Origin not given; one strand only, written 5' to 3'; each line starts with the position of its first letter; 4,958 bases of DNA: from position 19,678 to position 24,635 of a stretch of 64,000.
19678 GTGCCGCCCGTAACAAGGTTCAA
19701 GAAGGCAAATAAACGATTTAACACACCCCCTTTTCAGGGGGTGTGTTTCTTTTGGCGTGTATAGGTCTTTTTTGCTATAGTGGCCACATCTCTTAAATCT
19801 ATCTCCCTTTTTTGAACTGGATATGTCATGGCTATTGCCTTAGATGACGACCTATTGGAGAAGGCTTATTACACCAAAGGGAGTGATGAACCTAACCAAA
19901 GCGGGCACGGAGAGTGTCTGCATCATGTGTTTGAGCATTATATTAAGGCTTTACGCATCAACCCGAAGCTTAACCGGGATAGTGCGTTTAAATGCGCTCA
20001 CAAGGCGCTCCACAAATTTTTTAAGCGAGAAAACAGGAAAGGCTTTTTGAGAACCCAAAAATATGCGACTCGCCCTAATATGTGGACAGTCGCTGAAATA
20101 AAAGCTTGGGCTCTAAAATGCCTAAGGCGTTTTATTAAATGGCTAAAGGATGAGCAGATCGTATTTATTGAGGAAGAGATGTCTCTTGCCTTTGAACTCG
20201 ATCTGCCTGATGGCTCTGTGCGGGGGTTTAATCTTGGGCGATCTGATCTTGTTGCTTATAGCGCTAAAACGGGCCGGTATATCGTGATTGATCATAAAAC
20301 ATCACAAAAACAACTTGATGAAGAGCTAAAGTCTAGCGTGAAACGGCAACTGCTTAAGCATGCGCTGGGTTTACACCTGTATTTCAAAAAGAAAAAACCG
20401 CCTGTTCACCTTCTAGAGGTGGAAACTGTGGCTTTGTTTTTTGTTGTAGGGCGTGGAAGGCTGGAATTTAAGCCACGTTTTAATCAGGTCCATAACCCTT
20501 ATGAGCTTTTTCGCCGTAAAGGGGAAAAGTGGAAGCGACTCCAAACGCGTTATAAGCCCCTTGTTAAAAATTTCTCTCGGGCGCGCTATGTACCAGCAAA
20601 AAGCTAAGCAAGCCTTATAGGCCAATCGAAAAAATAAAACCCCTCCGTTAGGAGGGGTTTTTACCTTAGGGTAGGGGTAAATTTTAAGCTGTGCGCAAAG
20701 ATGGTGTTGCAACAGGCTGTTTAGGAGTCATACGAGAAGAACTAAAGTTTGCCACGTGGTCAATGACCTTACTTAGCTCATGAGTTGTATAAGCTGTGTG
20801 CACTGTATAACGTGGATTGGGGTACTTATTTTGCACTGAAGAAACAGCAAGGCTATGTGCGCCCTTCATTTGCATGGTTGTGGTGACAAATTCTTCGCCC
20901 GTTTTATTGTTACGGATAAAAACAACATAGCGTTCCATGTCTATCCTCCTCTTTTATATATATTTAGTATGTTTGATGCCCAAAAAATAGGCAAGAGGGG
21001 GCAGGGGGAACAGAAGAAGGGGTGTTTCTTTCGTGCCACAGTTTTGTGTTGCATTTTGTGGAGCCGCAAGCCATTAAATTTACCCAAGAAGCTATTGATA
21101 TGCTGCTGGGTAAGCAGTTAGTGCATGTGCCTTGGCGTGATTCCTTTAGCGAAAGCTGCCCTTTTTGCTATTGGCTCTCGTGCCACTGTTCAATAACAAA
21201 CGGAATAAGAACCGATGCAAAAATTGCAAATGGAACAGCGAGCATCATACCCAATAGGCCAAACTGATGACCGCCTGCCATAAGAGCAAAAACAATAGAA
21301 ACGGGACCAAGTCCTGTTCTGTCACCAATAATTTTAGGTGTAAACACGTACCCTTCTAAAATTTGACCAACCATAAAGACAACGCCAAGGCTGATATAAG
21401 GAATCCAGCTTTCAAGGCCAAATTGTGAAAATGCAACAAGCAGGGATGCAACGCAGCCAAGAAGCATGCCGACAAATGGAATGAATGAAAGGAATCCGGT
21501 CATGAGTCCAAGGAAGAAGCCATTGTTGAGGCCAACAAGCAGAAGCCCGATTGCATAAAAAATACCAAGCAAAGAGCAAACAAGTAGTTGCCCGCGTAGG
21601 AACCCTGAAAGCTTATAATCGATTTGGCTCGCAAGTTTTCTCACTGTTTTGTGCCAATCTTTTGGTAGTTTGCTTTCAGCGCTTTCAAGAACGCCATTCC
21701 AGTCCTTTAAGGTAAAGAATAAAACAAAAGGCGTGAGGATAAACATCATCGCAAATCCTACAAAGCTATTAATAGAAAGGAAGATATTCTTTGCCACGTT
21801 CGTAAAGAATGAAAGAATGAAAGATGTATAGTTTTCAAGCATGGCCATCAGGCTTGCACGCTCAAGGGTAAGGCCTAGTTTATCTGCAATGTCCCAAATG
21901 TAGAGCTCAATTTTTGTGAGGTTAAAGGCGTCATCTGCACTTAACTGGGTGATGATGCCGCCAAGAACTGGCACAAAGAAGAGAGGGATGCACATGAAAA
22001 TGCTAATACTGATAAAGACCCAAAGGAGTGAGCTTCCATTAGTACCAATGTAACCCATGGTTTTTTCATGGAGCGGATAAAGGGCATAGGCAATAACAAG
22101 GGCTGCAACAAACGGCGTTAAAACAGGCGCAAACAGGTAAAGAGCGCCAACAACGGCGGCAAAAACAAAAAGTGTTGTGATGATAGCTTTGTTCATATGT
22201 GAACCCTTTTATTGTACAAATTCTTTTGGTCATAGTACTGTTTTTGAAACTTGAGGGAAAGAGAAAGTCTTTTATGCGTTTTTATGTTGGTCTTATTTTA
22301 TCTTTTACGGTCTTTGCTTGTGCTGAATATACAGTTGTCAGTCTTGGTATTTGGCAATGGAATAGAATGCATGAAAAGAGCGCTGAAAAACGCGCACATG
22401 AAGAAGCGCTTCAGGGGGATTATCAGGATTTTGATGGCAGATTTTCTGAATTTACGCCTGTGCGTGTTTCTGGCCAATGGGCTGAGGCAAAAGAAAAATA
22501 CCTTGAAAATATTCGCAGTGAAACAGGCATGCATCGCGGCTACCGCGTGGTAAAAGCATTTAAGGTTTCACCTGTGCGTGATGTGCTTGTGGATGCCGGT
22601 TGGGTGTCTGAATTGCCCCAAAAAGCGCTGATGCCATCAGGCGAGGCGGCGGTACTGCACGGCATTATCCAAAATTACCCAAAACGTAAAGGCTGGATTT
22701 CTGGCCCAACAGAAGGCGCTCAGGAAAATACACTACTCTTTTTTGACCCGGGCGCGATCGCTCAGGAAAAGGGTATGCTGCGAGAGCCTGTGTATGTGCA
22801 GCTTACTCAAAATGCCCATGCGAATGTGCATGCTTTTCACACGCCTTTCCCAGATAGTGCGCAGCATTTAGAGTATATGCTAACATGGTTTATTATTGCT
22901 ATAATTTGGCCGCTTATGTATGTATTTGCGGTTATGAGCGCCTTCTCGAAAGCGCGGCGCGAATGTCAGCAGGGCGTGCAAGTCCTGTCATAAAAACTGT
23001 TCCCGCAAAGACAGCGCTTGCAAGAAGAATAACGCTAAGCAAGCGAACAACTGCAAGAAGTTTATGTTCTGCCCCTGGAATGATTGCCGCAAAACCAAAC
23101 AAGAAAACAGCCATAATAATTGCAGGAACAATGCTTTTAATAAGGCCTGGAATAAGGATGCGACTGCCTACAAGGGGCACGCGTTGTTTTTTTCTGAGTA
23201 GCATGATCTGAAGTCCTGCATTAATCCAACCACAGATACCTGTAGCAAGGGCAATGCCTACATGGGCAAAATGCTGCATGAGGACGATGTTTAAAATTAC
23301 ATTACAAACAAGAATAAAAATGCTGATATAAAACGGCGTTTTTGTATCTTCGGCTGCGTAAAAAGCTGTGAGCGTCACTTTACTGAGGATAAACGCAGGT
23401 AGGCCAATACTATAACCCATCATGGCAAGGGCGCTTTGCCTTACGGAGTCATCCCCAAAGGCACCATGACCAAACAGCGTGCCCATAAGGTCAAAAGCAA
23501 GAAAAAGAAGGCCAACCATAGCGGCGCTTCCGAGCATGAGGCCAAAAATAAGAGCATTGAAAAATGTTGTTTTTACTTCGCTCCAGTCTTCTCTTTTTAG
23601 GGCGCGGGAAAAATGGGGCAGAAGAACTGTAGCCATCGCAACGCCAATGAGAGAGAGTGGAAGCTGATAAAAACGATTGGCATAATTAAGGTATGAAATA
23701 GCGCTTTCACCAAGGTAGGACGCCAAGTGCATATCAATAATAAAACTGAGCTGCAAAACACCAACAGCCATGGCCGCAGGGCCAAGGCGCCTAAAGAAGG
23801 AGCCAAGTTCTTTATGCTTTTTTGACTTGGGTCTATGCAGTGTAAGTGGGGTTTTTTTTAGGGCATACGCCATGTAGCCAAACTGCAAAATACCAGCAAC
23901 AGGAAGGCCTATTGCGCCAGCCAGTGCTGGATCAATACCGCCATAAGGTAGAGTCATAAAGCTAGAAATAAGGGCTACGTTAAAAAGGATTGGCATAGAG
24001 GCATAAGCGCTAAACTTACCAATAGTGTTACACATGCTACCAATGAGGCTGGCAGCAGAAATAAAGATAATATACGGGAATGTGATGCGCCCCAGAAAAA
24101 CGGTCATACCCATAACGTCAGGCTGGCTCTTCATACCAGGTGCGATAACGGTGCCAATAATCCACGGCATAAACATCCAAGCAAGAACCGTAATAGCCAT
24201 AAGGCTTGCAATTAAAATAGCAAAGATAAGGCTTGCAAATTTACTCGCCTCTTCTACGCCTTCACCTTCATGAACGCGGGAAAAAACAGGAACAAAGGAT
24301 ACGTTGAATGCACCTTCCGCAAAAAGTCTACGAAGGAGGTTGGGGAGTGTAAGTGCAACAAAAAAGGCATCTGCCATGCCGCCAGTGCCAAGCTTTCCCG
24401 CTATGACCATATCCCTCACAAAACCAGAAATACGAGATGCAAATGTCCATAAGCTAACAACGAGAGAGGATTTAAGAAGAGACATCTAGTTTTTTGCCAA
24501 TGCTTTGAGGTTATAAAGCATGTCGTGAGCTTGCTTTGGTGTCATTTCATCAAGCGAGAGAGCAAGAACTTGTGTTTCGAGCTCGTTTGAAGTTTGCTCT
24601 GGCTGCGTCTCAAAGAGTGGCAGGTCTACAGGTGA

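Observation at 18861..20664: Divergent PhoH-like ATPase plus RecB-family PD-(D/E)XK nuclease as separately terminated units at the island edge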

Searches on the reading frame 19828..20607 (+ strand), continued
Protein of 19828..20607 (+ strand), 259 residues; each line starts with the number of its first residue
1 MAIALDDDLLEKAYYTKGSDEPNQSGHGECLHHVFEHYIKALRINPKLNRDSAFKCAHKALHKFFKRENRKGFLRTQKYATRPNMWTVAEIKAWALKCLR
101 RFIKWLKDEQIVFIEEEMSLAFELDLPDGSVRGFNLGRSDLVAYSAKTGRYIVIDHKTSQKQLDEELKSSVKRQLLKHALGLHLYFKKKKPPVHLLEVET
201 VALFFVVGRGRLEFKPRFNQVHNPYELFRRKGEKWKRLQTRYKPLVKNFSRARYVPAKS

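Call 63: search_protein_families(library=pfam, proteins=[L013:636-1796:+, L017:572-2332:+, L013:1-495:+, L014:4553-5728:-, L014:7175-7900:+, L014:8001-8723:+, L018:900-1142:-, L014:8765-9037:-], max_evalue=1)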
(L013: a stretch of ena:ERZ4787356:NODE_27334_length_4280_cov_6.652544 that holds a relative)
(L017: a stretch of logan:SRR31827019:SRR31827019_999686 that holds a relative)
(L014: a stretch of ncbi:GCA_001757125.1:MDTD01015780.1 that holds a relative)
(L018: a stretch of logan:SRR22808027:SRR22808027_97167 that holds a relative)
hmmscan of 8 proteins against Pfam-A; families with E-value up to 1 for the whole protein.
L013:636-1796:+ (386 aa): 2 families
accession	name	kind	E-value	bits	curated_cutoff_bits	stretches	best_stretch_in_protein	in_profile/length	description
PF20807.2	VP5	-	0.037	14.3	22.4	1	305-360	13-66/195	Viral structural protein 5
PF13690.11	CheX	-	0.077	13.5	27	0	338-374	26-60/94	Chemotaxis phosphatase CheX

L017:572-2332:+ (586 aa): 0 families

L013:1-495:+ (164 aa): 0 families

L014:4553-5728:- (391 aa): 2 families
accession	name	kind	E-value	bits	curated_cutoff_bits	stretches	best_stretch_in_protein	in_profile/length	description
PF22322.1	DUF6973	-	4.8e-05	23.4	27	1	2-50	76-123/124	Domain of unknown function (DUF6973)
PF12210.13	Hrs_helical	-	0.096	13.6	30.6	0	198-222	33-58/95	Hepatocyte growth factor-regulated tyrosine kinase substrate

L014:7175-7900:+ (241 aa): 13 families
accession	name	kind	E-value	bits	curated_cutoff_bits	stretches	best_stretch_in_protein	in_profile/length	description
PF02562.22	PhoH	-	1.1e-75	254.1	27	1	22-240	2-205/205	PhoH-like protein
PF13245.12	AAA_19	-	3.4e-10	40.7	25.1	1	41-179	12-129/134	AAA domain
PF13604.12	AAA_30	-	2.1e-06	28.1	27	1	27-179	4-128/191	AAA domain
PF00580.27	UvrD-helicase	-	2.4e-05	24.6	23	2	142-178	214-250/271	UvrD/REP helicase N-terminal domain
PF13401.12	AAA_22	-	9.4e-05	23.2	27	1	41-158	6-102/130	AAA domain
PF13191.12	AAA_16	-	0.0085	17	32.6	1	39-76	23-56/167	AAA ATPase domain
PF05970.20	PIF1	-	0.017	15.1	25.9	1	35-57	17-39/223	PIF1-like helicase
PF00270.35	DEAD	-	0.021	15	26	1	26-79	1-54/167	DEAD/DEAH box helicase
PF01695.23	IstB_IS21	-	0.046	13.6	24.1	1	43-66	95-118/238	IstB-like ATP binding protein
PF04851.21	ResIII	-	0.14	12.5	22.5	1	47-84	30-67/164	Type III restriction enzyme, res subunit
PF16796.11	Microtub_bd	-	0.15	12.4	27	1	3-59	55-110/155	Microtubule binding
PF24883.2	NPHP3_N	-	0.17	12.5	24.8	1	38-68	20-49/164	Nephrocystin 3, N-terminal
PF09848.15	SLFN-g3_helicase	-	0.18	11.5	24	1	42-72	3-33/354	Schlafen group 3, DNA/RNA helicase domain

L014:8001-8723:+ (240 aa): 2 families
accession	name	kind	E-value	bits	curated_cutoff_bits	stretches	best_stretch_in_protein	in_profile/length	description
PF12705.13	PDDEXK_1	-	3.3e-06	27.7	22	1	16-160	40-172/247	PD-(D/E)XK nuclease superfamily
PF15518.12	L_protein_N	-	0.035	14.5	27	1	109-159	67-112/178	L protein N-terminus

L018:900-1142:- (80 aa): 0 families

L014:8765-9037:- (90 aa): 1 family
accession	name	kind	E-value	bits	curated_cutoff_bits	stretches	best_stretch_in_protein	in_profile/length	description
PF16591.11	HBM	-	0.063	13.1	29.8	1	9-61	96-148/254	Helical bimodular sensor domain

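Call 85: search_protein_families(library=pfam, proteins=[L021:7013-7831:+], max_evalue=0.001)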
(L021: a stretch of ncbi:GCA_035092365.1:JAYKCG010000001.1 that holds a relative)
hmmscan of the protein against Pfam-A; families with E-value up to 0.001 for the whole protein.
L021:7013-7831:+ (272 aa): 2 families
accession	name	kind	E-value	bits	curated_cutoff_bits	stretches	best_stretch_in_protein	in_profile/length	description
PF02562.22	PhoH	-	8.8e-41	140.1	27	1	35-260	2-202/205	PhoH-like protein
PF13604.12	AAA_30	-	1.2e-08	35.3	27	0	174-211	90-128/191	AAA domain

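Call 89: search_protein_families(library=padloc, proteins=[L001:9028-9879:+, L021:7013-7831:+, L014:7175-7900:+, L014:8001-8723:+, P0240, P0243, L013:636-1796:+, L017:572-2332:+], max_evalue=0.01)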
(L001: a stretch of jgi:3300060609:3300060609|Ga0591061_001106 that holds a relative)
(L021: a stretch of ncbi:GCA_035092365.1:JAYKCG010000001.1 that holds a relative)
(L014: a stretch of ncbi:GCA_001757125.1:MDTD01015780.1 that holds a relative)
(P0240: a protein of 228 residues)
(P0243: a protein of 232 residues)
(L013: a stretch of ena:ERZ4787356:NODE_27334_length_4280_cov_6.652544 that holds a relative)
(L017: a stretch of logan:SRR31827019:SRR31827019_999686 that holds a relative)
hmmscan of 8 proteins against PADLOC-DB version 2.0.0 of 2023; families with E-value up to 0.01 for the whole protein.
L001:9028-9879:+ (283 aa): 2 families
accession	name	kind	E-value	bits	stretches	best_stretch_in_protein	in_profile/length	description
PDLC02350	AbiO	-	0.00041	17.2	0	66-82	197-213/468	AbiO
PDLC02372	Nhi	-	0.00047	16.9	0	167-222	248-301/470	-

L021:7013-7831:+ (272 aa): 2 families
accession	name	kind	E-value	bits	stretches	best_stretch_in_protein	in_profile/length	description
PDLC02372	Nhi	-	0.00072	16.3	0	157-211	248-300/470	-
PDLC02350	AbiO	-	0.0063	13.3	0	58-72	197-211/468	AbiO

L014:7175-7900:+ (241 aa): 6 families
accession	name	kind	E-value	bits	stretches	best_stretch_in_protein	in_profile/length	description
PDLC02372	Nhi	-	2.8e-05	20.9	0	122-178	248-299/470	-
PDLC02350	AbiO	-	0.00036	17.4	0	28-67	182-219/468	AbiO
PDLC04140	mad8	-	0.00041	17.9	1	42-125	29-111/314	mads_8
PDLC00104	GajB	-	0.0014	15.5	0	143-178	168-202/574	UrvD helicase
PDLC03813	RTasNERD-Hel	-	0.0022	15.1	0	25-71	210-255/519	DRT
PDLC05065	PDC-S68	-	0.0087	11.8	0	19-178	601-741/1221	-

L014:8001-8723:+ (240 aa): 0 families

P0240 (228 aa): 0 families

P0243 (232 aa): 0 families

L013:636-1796:+ (386 aa): 0 families

L017:572-2332:+ (586 aa): 0 families

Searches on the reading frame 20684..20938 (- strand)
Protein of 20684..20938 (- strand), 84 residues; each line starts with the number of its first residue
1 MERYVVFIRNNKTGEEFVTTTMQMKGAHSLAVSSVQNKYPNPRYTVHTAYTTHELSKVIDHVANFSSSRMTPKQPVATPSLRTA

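Call 3: search_protein_families(library=pfam, proteins=[window:20684-20938:-], max_evalue=1)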
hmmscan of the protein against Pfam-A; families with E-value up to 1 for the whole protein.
window:20684-20938:- (84 aa): 0 families

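Call 4: search_protein_families(library=phrogs, proteins=[window:20684-20938:-], max_evalue=0.1)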
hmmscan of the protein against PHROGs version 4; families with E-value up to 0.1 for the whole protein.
window:20684-20938:- (84 aa): 1 family
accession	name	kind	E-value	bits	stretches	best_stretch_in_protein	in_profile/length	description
phrog_5006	-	unknown function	0.0095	17.4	0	3-37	29-63/82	-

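Call 8: search_protein_families(library=padloc, proteins=[window:20684-20938:-], max_evalue=0.1)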
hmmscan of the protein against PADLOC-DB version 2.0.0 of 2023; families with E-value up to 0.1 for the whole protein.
window:20684-20938:- (84 aa): 1 family
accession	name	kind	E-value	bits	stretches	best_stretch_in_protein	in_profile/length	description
PDLC02238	AbiEi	-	0.015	13.1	1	29-70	41-82/180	AbiEi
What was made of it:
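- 20684..20938 (-): Conserved 84-aa ORF of unknown function, convergent with the nuclease gene. It is present in every lineage, including the one without the nuclease. No family hit (calls 3, 4, 8).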

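Call 9: search_protein_families(library=ncbifam, proteins=[window:20684-20938:-], max_evalue=0.1)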
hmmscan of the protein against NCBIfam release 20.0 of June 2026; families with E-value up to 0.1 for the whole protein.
window:20684-20938:- (84 aa): 0 families

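Call 85: search_protein_families(library=pfam, proteins=[L021:7013-7831:+], max_evalue=0.001)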
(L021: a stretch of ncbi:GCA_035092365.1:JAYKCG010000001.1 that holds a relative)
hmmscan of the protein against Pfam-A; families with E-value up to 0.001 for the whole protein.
L021:7013-7831:+ (272 aa): 2 families
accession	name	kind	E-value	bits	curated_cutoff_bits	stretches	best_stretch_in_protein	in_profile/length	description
PF02562.22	PhoH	-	8.8e-41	140.1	27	1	35-260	2-202/205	PhoH-like protein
PF13604.12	AAA_30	-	1.2e-08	35.3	27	0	174-211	90-128/191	AAA domain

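Call 89: search_protein_families(library=padloc, proteins=[L021:7013-7831:+], max_evalue=0.01)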
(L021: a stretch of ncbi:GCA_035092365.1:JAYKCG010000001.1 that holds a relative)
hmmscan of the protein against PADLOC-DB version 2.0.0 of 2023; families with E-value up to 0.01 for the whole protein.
L021:7013-7831:+ (272 aa): 2 families
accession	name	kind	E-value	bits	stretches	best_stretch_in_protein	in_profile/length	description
PDLC02372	Nhi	-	0.00072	16.3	0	157-211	248-300/470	-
PDLC02350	AbiO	-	0.0063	13.3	0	58-72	197-211/468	AbiO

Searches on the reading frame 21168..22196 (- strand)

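Call 7: search_protein_families(library=pfam, proteins=[window:21168-22196:-], max_evalue=0.01)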
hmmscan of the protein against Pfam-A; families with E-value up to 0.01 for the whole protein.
window:21168-22196:- (342 aa): 1 family
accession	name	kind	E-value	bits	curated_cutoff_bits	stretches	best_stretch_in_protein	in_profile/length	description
PF01594.21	AI-2E_transport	-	2.8e-42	145.5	34.3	1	8-331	3-323/327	AI-2E family transporter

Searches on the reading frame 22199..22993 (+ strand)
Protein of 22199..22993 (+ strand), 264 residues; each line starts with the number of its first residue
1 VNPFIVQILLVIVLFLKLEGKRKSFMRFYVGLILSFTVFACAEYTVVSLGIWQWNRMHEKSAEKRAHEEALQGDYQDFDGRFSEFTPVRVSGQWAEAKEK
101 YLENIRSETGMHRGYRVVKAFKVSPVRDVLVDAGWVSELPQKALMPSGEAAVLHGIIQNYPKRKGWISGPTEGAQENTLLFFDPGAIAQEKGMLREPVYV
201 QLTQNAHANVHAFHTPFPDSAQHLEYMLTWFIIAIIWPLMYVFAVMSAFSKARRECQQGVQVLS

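Call 7: search_protein_families(library=pfam, proteins=[window:22199-22993:+], max_evalue=0.01)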
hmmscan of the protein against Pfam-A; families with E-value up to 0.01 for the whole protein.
window:22199-22993:+ (264 aa): 1 family
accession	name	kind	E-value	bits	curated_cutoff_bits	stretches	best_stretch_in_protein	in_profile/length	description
PF02104.20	SURF1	-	2.3e-24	87.3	23.4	1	45-235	6-205/205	SURF1 family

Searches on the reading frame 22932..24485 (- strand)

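Call 7: search_protein_families(library=pfam, proteins=[window:22932-24485:-], max_evalue=0.01)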
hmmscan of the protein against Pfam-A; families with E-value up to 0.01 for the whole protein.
window:22932-24485:- (517 aa): 2 families
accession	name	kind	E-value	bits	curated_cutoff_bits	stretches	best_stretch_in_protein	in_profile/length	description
PF03023.19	MurJ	-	2.4e-103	346.6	27.4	1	28-470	1-437/451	Lipid II flippase MurJ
PF01554.23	MatE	-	1.6e-11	44.6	24.9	1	236-400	1-160/161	MatE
